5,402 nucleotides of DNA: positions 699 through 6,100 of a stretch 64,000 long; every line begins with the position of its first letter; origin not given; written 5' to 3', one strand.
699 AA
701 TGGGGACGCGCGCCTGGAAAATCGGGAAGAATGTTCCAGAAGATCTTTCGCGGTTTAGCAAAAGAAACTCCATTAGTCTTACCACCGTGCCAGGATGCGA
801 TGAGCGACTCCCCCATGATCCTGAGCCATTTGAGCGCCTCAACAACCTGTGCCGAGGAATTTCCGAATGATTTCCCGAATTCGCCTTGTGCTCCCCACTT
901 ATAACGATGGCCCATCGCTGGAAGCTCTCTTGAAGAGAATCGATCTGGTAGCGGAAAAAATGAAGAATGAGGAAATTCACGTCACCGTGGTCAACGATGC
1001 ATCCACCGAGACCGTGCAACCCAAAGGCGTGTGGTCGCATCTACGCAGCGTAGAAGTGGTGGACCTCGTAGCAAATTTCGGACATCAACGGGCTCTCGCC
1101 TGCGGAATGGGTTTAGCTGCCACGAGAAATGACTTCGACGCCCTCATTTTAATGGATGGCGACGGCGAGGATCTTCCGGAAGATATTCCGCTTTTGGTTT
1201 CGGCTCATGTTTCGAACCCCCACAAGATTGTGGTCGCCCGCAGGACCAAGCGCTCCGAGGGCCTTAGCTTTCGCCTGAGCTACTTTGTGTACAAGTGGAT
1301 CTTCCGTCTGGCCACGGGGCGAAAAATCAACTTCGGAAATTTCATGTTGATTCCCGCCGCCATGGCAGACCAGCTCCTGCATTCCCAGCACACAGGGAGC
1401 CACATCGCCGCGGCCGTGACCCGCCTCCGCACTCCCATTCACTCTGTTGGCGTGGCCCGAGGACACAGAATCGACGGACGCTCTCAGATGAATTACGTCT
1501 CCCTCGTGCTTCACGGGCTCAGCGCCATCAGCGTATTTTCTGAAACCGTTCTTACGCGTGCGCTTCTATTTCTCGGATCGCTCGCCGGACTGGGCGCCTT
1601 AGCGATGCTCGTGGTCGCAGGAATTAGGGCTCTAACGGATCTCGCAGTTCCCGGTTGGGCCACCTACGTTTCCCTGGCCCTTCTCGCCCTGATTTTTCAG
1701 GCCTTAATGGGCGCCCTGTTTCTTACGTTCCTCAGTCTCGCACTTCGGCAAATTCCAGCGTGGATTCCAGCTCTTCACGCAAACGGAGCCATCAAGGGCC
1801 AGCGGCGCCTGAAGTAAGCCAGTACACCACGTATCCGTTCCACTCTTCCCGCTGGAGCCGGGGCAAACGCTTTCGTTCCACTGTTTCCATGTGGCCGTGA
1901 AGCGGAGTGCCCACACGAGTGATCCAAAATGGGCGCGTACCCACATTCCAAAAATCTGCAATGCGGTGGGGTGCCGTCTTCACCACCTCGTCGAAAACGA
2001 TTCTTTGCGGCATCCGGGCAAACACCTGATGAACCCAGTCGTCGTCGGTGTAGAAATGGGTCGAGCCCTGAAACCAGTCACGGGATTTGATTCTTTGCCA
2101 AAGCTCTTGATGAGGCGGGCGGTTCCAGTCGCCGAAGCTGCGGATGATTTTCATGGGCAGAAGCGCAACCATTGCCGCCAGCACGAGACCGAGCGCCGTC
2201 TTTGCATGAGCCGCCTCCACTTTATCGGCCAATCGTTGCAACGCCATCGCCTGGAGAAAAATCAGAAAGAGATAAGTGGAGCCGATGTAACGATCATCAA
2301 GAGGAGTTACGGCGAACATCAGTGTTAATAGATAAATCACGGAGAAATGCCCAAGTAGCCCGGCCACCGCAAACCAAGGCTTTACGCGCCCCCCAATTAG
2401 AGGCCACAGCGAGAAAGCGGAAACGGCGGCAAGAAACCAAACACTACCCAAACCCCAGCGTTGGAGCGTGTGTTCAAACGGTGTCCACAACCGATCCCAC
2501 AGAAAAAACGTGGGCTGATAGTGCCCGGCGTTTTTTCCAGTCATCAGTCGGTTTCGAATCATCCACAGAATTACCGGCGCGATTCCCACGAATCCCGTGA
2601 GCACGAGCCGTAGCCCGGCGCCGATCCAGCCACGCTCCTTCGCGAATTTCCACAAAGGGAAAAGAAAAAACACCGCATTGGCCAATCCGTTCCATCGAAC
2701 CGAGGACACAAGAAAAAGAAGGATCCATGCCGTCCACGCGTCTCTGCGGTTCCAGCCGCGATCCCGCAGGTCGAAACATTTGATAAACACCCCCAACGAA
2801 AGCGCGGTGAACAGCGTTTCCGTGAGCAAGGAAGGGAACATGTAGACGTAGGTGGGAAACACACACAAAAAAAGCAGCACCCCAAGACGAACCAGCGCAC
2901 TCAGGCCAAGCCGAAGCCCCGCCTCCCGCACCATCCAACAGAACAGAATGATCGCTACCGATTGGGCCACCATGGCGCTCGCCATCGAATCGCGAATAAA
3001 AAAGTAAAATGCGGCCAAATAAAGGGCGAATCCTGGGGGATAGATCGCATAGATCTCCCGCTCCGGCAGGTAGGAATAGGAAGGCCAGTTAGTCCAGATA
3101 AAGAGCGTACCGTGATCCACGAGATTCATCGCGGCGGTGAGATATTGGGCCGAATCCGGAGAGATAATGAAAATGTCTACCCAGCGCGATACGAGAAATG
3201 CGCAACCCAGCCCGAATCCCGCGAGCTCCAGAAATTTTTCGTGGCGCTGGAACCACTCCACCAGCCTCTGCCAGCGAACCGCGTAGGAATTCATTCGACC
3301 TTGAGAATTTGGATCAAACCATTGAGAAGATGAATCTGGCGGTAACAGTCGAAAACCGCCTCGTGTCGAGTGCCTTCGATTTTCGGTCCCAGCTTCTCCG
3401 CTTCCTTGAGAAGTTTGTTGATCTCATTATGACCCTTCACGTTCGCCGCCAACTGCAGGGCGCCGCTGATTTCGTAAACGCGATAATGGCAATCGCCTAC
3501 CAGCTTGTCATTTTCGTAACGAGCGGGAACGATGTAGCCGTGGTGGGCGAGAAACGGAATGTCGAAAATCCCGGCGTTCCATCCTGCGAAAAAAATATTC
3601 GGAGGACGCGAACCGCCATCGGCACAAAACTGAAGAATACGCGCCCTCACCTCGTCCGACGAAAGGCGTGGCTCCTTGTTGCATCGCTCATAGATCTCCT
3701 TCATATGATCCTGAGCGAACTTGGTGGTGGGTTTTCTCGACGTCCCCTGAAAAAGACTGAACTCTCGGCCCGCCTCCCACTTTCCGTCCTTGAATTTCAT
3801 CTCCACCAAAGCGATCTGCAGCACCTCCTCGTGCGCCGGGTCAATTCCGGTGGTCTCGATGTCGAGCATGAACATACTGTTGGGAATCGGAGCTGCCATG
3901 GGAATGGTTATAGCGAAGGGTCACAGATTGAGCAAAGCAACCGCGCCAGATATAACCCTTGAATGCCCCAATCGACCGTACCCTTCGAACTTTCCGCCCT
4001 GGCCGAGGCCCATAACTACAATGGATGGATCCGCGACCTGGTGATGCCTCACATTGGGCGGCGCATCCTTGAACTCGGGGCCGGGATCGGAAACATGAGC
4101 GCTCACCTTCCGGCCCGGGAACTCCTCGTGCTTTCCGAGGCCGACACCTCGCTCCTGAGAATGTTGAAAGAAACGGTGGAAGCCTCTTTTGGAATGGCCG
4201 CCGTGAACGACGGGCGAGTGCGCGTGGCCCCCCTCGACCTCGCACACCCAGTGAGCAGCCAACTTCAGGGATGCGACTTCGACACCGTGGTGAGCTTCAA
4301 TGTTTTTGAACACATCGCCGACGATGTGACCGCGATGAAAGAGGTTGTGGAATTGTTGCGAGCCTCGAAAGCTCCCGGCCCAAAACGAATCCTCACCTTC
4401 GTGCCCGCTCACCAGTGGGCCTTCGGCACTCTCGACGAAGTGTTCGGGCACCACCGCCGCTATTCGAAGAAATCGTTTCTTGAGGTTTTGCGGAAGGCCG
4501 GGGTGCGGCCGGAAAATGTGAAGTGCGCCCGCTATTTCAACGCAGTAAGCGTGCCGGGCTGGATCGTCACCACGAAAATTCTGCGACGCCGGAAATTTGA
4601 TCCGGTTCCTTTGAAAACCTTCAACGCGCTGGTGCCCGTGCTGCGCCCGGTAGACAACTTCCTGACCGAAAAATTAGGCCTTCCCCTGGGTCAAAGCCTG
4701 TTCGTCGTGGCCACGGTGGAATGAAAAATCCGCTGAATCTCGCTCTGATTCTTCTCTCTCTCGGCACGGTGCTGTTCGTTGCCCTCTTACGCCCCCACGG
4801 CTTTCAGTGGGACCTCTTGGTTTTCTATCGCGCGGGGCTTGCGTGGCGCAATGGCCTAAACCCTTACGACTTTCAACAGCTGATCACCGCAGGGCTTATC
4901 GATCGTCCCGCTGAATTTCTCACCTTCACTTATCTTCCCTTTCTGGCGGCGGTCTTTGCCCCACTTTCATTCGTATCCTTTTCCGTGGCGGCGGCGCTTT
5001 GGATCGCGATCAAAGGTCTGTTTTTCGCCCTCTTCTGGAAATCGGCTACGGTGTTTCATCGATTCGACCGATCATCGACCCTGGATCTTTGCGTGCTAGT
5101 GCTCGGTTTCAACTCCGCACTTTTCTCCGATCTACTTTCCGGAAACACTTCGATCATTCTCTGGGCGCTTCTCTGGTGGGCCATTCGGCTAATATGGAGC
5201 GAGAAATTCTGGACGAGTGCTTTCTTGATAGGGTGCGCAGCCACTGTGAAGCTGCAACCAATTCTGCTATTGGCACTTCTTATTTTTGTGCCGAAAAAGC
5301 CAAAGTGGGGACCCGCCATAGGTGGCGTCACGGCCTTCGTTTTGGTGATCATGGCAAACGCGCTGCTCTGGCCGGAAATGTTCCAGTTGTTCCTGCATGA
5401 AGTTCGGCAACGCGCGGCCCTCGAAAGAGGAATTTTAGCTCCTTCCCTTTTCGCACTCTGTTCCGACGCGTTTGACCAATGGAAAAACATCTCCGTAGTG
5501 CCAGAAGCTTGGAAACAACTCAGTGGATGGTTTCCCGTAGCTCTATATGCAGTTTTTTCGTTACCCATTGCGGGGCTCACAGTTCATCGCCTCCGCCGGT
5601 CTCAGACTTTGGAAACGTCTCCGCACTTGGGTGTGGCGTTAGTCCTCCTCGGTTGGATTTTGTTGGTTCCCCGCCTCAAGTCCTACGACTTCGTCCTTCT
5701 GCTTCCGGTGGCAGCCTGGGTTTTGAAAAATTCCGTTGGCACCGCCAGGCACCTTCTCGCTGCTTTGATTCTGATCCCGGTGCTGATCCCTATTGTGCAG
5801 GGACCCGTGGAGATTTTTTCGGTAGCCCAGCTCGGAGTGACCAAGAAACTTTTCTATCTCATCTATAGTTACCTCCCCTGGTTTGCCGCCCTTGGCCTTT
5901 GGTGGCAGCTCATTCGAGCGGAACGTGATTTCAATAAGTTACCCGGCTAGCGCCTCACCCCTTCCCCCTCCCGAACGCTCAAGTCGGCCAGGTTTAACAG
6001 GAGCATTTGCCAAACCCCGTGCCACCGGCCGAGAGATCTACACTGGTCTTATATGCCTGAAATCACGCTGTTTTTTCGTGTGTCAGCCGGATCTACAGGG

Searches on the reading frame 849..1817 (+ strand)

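Call 54: search_protein_families(library=pfam, max_evalue=0.00001, proteins=[window:849-1817:+])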
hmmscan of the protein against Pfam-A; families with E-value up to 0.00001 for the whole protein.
window:849-1817:+ (322 aa): 1 family
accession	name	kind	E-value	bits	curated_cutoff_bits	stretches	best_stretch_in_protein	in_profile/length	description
PF00535.33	Glycos_transf_2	-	1.9e-12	47.9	23.3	1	14-143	3-126/168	Glycosyl transferase family 2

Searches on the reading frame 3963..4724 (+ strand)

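Call 54: search_protein_families(library=pfam, max_evalue=0.00001, proteins=[window:3963-4724:+])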
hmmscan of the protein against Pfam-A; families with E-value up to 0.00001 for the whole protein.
window:3963-4724:+ (253 aa): 1 family
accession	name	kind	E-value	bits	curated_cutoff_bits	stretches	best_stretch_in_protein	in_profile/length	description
PF08242.18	Methyltransf_12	-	3.7e-06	28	30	0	36-133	1-93/98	Methyltransferase domain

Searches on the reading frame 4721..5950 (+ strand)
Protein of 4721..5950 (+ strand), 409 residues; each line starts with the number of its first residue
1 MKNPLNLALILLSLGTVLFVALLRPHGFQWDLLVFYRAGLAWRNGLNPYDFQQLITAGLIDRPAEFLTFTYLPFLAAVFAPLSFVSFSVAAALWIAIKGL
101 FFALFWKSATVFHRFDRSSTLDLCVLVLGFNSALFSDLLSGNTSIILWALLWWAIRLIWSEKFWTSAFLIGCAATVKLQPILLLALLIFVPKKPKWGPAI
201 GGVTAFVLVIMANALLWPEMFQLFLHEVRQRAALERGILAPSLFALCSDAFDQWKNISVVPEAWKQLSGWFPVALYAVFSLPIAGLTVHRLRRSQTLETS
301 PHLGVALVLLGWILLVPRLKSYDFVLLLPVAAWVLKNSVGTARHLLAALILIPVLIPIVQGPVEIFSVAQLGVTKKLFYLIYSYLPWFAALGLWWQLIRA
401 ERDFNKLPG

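Call 54: search_protein_families(library=pfam, max_evalue=0.00001, proteins=[window:4721-5950:+])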
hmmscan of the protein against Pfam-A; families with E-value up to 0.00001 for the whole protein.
window:4721-5950:+ (409 aa): 1 family
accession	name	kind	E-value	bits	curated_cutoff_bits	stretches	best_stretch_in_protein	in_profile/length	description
PF09594.16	GT87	-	2e-17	64.2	25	1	69-307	1-230/237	Glycosyltransferase family 87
